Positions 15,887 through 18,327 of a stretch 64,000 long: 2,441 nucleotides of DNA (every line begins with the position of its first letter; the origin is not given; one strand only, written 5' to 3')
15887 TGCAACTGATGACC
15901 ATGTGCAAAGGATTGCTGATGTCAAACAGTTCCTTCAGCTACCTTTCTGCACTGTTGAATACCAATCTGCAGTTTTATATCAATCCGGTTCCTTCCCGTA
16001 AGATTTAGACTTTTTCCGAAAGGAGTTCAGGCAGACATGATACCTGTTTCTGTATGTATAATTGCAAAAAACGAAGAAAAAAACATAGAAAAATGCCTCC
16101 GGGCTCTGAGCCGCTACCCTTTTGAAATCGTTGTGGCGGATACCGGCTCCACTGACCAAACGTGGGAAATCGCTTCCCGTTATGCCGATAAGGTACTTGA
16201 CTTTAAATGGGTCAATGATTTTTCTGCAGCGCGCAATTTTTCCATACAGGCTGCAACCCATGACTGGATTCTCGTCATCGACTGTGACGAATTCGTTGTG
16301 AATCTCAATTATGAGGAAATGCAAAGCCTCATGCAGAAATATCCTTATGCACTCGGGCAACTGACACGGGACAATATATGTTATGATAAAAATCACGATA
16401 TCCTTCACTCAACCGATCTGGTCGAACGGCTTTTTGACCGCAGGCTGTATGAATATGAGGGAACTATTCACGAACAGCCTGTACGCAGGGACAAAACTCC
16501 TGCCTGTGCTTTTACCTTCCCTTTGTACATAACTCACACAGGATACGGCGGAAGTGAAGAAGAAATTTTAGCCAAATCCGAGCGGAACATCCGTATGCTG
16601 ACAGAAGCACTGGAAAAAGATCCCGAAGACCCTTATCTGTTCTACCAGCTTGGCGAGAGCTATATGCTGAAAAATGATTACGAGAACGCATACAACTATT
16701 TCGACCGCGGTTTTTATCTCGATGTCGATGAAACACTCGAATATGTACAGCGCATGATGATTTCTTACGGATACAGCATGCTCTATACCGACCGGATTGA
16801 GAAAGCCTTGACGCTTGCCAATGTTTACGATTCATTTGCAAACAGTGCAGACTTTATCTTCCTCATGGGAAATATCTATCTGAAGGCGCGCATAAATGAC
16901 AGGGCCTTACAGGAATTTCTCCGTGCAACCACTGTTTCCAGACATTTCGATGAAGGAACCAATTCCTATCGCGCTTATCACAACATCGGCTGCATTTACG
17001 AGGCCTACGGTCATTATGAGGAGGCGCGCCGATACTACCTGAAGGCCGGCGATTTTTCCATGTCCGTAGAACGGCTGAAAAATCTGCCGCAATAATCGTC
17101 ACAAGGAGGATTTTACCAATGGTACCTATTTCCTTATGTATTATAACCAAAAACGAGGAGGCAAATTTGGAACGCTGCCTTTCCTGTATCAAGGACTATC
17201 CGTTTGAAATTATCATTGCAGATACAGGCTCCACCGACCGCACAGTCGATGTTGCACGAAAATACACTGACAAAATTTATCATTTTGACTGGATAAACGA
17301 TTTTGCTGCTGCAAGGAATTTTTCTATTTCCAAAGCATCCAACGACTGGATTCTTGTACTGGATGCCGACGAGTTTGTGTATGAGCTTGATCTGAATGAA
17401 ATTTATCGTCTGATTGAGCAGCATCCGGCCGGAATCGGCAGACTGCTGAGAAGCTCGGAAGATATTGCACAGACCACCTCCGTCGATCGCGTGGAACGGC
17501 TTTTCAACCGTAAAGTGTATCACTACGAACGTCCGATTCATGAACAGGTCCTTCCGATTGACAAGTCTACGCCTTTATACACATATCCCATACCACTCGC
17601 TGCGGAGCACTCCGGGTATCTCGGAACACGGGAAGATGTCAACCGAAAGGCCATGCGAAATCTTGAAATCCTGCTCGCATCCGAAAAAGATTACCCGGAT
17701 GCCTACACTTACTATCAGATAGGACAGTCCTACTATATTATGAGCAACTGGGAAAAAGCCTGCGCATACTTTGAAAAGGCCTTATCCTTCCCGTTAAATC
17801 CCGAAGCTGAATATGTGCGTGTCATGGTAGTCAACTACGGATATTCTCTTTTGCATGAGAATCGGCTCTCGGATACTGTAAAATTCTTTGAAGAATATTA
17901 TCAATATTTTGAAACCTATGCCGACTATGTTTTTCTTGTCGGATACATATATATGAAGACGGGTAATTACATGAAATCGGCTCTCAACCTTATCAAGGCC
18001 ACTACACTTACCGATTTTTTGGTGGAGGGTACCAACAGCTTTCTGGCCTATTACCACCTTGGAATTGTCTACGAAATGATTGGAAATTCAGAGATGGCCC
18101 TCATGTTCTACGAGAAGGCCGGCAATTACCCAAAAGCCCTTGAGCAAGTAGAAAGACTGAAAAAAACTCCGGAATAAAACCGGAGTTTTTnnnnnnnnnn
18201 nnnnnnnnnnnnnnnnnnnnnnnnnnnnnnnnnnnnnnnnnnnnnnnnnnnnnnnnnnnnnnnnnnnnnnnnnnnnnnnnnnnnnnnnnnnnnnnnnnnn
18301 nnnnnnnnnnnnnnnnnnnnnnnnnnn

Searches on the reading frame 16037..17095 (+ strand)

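Call 7: search_protein_families(library=pfam, proteins=[window:16037-17095:+])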
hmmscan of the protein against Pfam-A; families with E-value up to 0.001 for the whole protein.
window:16037-17095:+ (352 aa): 12 families
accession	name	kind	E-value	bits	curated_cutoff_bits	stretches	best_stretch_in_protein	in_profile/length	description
PF00535.33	Glycos_transf_2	-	7.3e-25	88.3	23.3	1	5-158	1-157/168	Glycosyl transferase family 2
PF07719.23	TPR_2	-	5.3e-10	39.1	27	0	312-337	2-27/34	Tetratricopeptide repeat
PF13181.12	TPR_8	-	1.1e-09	38.1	25.7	1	311-337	1-27/34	Tetratricopeptide repeat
PF13431.12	TPR_17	-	1.1e-08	35.1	24.4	0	188-218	2-32/34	Tetratricopeptide repeat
PF13704.12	Glyco_tranf_2_4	-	2.6e-08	34.7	27.5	1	11-92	1-89/98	Glycosyl transferase family 2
PF00515.34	TPR_1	-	3.6e-08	33.3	27.8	0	200-228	2-30/34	Tetratricopeptide repeat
PF13424.12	TPR_12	-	5.2e-07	30.2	30.1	1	277-337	9-71/77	Tetratricopeptide repeat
PF13176.12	TPR_7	-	1e-06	28.8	27.9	0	313-336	1-24/36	Tetratricopeptide repeat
PF10111.15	Glyco_tranf_2_2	-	6.1e-06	26.4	27.3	1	6-101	2-108/276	Glycosyltransferase like family 2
PF14559.12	TPR_19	-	1.3e-05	25.8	25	0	185-226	11-52/68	Tetratricopeptide repeat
PF13432.12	TPR_16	-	0.00028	21.7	32.7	0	186-223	18-55/65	Tetratricopeptide repeat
PF25063.1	ARM_TT21_C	-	0.00059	20.2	35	0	276-340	100-158/209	Tetratricopeptide repeat protein 21 C-terminal ARM domain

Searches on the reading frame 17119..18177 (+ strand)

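Call 7: search_protein_families(library=pfam, proteins=[window:17119-18177:+])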
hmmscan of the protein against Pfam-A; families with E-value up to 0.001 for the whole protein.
window:17119-18177:+ (352 aa): 12 families
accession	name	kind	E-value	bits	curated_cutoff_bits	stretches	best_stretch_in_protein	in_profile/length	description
PF00535.33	Glycos_transf_2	-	1.2e-24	87.6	23.3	1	5-131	1-134/168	Glycosyl transferase family 2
PF13424.12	TPR_12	-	1.9e-10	41.2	30.1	1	274-334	9-71/77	Tetratricopeptide repeat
PF00515.34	TPR_1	-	4e-10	39.5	27.8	1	195-223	1-29/34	Tetratricopeptide repeat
PF07719.23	TPR_2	-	1.3e-08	34.7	27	1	195-223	1-29/34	Tetratricopeptide repeat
PF13181.12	TPR_8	-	7.6e-08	32.4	25.7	0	196-223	2-29/34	Tetratricopeptide repeat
PF13704.12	Glyco_tranf_2_4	-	1.8e-06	28.8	27.5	1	11-88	1-85/98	Glycosyl transferase family 2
PF10111.15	Glyco_tranf_2_2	-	2.8e-05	24.2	27.3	1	22-99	20-106/276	Glycosyltransferase like family 2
PF13428.12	TPR_14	-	9.9e-05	23.1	23.5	0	198-231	4-38/44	Tetratricopeptide repeat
PF13174.12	TPR_6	-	0.0001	23.1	26.3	0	197-222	2-27/33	Tetratricopeptide repeat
PF13176.12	TPR_7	-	0.00021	21.6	27.9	0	199-222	3-26/36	Tetratricopeptide repeat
PF13431.12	TPR_17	-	0.0004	20.9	24.4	0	306-328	11-33/34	Tetratricopeptide repeat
PF25062.1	ARM_TT21_N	-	0.00092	19.4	40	0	172-288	75-188/222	Tetratricopeptide repeat protein 21 N-terminal ARM repeat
